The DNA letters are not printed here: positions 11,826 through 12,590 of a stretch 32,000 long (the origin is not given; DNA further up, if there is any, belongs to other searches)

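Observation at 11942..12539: GC-rich, GC3-skewed single-gene island between topA and dprA (candidate horizontal acquisition from a high-GC donor)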

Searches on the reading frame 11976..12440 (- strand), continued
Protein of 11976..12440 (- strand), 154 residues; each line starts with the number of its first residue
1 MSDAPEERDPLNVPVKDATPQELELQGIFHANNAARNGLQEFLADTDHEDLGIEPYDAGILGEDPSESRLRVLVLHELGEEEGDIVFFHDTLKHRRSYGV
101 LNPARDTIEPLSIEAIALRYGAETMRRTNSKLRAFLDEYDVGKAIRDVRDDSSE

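Call 78: find_related_loci(query=A4, collection=metagenome_contigs, flank=3500)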
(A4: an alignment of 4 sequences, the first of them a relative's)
Query A4 (160 aa) in metagenome_contigs; peptide patterns used: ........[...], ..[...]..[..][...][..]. (x = any residue, [..] = any of these).
580 stretches matched a pattern; 3 encode a relative of the query (tblastn E <= 1e-3); 3 distinct loci.
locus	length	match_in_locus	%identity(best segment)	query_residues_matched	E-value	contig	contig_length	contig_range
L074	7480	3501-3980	100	1-160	6e-106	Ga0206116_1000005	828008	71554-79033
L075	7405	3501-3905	30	2-142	9e-11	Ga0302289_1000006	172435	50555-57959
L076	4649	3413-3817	30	2-142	9e-11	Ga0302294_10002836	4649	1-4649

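Call 81: search_protein_families(library=pfam, proteins=[L062:3196-3672:+, L065:7159-7587:+], max_evalue=0.001)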
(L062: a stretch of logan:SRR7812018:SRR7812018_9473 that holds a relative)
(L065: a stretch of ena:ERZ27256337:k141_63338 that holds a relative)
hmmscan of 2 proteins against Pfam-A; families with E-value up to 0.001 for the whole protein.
L062:3196-3672:+ (158 aa): 0 families

L065:7159-7587:+ (142 aa): 0 families
